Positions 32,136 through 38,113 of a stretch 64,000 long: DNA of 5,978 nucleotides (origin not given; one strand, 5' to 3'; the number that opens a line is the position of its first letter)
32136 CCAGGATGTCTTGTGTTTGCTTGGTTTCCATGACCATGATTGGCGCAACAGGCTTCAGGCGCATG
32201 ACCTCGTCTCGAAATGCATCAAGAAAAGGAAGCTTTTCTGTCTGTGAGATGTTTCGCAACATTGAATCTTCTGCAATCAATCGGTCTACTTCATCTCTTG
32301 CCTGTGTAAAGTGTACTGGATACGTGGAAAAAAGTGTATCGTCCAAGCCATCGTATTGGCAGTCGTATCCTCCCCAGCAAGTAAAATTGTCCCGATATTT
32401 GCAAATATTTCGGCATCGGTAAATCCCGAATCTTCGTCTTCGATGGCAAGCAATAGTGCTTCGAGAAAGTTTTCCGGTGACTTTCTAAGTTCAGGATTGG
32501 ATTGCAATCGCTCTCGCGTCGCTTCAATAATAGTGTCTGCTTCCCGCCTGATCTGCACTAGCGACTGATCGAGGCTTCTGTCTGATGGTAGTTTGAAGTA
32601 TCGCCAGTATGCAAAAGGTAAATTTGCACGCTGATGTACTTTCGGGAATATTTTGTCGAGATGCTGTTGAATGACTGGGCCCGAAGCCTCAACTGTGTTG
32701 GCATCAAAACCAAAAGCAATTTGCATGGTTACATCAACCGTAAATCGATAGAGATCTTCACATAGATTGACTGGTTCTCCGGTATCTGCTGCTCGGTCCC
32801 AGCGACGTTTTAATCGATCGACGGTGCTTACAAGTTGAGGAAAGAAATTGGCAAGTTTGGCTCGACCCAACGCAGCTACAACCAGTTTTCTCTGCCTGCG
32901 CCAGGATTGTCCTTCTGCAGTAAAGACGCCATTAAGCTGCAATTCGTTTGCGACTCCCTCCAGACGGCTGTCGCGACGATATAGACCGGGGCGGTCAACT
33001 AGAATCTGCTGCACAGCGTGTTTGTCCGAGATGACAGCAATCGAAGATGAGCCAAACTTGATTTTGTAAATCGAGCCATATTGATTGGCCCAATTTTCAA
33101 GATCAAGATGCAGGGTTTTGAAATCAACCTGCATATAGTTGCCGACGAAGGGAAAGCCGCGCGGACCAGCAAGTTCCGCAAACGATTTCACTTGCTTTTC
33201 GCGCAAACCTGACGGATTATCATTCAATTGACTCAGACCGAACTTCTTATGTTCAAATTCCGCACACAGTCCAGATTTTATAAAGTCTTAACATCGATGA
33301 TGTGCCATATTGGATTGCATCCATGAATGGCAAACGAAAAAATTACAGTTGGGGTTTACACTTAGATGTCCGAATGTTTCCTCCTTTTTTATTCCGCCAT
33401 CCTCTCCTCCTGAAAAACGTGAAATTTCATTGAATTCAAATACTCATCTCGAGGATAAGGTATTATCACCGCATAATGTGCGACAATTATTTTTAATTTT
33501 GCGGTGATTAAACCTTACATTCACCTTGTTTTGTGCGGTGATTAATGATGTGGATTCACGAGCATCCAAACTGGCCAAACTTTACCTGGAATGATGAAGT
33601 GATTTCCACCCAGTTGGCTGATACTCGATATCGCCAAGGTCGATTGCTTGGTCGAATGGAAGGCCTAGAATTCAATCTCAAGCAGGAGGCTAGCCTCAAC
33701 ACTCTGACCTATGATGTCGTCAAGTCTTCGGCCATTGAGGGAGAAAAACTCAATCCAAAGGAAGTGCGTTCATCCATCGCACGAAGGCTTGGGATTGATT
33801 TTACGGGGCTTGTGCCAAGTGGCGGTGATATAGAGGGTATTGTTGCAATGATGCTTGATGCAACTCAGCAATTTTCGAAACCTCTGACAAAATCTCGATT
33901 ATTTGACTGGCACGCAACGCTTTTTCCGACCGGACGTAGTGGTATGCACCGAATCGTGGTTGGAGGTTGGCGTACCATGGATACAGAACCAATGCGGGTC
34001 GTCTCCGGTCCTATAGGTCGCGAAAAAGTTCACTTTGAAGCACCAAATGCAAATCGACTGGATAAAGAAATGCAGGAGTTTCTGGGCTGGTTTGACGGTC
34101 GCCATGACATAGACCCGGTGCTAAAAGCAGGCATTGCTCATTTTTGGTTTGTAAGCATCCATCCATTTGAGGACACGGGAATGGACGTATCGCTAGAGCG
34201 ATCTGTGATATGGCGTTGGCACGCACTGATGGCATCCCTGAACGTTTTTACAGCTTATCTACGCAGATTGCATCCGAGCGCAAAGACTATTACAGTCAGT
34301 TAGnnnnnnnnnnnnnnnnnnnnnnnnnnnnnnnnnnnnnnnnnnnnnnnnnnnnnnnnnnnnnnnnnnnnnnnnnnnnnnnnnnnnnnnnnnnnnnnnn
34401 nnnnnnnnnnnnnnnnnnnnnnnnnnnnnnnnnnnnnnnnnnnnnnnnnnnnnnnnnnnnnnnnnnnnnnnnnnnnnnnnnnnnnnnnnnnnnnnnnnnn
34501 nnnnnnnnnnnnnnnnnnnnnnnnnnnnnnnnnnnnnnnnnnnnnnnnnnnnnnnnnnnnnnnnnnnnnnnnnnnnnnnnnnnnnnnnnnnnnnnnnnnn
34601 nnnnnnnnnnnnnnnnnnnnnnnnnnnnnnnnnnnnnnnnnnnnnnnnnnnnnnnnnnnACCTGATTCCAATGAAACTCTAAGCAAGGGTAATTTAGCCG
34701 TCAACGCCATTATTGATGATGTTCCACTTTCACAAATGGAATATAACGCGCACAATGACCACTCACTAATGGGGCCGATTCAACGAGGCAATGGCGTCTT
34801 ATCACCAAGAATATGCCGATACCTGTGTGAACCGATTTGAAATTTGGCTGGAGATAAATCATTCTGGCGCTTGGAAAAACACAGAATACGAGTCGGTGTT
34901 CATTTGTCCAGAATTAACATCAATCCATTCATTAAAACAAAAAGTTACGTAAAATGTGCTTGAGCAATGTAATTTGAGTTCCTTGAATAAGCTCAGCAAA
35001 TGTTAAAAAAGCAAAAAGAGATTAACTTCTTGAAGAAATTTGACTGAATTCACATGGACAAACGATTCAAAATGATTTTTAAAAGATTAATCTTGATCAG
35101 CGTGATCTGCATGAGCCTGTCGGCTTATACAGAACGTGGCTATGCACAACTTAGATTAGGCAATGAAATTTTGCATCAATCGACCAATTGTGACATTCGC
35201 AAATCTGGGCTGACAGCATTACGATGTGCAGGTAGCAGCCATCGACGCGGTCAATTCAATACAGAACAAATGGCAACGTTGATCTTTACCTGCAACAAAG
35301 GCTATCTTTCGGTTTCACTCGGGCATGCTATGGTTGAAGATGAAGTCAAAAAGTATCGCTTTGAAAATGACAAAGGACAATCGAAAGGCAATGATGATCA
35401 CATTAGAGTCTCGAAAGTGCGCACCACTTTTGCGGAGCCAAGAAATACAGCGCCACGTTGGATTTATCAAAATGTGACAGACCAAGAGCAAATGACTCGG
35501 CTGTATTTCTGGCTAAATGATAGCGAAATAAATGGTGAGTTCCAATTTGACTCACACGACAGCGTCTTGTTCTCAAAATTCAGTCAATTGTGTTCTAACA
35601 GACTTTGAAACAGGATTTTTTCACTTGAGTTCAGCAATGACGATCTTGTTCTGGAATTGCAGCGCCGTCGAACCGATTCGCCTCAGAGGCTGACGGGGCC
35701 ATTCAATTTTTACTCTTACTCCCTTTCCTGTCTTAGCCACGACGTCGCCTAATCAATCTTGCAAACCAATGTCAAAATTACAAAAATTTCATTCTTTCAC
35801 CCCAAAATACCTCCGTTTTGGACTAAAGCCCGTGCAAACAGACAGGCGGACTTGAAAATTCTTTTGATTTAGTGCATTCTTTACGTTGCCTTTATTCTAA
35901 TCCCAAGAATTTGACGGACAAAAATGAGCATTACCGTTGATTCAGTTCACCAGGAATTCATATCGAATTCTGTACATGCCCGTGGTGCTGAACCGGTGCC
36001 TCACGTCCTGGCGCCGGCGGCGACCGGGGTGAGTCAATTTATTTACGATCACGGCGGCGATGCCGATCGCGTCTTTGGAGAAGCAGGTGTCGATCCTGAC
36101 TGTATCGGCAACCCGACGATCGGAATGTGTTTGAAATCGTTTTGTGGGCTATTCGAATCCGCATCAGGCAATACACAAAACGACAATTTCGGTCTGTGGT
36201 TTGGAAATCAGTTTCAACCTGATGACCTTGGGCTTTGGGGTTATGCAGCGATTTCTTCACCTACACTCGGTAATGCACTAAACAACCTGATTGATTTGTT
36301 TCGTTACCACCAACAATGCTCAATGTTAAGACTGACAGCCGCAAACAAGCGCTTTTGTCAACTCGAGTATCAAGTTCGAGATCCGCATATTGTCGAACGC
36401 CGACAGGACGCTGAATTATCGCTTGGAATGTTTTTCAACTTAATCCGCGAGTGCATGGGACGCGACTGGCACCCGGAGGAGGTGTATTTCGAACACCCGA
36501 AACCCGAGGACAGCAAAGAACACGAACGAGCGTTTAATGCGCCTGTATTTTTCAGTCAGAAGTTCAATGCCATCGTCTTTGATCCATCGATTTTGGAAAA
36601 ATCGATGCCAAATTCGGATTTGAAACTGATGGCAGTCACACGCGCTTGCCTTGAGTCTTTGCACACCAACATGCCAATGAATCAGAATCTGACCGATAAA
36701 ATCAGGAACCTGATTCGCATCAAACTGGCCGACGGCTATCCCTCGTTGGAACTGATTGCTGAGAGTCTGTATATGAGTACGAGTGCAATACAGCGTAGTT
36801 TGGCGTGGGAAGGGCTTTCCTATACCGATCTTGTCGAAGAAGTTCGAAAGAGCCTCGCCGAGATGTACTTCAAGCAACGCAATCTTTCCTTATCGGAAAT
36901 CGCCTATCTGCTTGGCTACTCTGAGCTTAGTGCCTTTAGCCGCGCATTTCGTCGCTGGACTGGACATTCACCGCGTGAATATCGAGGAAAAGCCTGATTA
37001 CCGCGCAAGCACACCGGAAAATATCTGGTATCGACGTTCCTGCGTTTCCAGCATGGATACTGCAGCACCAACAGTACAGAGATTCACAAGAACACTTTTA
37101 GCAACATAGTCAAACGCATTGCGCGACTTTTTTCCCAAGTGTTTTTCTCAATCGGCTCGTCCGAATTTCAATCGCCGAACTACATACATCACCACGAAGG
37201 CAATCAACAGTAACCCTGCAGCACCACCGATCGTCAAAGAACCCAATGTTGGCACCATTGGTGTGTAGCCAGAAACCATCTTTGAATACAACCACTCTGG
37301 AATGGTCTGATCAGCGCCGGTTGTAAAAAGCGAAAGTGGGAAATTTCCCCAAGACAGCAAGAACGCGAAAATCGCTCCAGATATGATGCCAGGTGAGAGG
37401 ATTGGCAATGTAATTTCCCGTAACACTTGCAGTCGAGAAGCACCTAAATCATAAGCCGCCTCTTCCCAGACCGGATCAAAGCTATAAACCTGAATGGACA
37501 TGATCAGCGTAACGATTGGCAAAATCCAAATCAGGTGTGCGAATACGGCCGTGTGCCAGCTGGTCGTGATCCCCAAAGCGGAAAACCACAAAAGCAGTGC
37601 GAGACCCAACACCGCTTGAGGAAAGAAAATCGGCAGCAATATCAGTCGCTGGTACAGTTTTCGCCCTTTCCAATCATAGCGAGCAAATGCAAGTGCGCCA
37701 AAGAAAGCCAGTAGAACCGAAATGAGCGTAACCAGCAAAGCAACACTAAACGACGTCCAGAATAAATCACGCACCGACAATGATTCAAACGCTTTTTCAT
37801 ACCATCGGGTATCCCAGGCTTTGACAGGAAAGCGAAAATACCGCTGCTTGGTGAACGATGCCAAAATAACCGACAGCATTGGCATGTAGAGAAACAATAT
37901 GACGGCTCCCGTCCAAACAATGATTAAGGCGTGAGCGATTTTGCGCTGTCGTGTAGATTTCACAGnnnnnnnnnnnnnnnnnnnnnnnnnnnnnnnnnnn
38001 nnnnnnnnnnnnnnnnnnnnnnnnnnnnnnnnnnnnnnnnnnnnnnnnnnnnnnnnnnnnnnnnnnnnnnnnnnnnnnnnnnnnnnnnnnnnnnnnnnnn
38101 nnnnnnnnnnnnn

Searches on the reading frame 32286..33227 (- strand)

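Call 15: search_protein_families(library=pfam, proteins=[window:32286-33227:-], max_evalue=0.00001)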
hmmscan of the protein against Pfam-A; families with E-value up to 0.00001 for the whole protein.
window:32286-33227:- (313 aa): 1 family
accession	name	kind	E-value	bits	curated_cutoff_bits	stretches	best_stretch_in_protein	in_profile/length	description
PF00067.27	p450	-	9.7e-40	137.1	22.8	1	21-299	3-288/462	Cytochrome P450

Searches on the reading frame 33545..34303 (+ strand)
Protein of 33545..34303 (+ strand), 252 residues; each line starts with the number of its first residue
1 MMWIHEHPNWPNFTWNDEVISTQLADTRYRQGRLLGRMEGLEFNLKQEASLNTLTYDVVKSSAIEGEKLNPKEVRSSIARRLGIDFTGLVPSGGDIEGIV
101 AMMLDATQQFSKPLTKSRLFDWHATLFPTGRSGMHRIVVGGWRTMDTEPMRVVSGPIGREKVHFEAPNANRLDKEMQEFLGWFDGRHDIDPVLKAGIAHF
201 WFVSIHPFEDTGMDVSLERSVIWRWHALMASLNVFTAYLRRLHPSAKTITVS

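Call 15: search_protein_families(library=pfam, proteins=[window:33545-34303:+], max_evalue=0.00001)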
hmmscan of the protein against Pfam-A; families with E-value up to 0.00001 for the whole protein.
window:33545-34303:+ (252 aa): 2 families
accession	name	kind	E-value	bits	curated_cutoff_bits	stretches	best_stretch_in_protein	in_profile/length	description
PF13776.11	DUF4172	-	7.3e-33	113.1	25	1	3-84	1-82/82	Domain of unknown function (DUF4172)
PF02661.23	Fic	-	1.1e-10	42.6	24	1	113-210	1-79/93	Fic/DOC family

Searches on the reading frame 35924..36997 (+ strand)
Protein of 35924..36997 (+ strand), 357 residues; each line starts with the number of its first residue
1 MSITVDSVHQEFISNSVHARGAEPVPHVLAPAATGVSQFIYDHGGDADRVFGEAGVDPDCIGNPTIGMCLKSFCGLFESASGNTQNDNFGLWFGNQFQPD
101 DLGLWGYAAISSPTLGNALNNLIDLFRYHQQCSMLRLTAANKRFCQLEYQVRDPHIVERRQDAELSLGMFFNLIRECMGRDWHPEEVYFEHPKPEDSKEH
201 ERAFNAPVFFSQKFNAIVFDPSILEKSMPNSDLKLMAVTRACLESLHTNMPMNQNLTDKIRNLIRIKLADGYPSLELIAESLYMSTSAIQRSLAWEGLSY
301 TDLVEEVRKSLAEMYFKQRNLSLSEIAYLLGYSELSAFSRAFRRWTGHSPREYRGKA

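Call 15: search_protein_families(library=pfam, proteins=[window:35924-36997:+], max_evalue=0.00001)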
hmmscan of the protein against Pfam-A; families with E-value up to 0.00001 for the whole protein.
window:35924-36997:+ (357 aa): 3 families
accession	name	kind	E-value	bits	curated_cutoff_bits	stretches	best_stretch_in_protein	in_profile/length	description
PF12625.12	Arabinose_bd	-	5.2e-45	154.3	27.6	1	44-226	1-183/185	Arabinose-binding domain of AraC transcription regulator, N-term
PF12833.13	HTH_18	-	5.4e-16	59.1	33.6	1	278-354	1-78/80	Helix-turn-helix domain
PF00165.29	HTH_AraC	-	4.7e-08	33.4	26.6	1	318-354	6-41/42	Bacterial regulatory helix-turn-helix proteins, AraC family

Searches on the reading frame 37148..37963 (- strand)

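Call 15: search_protein_families(library=pfam, proteins=[window:37148-37963:-], max_evalue=0.00001)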
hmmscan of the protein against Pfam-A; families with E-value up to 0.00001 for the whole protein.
window:37148-37963:- (271 aa): 1 family
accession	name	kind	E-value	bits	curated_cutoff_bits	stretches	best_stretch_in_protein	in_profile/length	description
PF00528.27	BPD_transp_1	-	1.5e-14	54.6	26.4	1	88-265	7-178/184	Binding-protein-dependent transport system inner membrane component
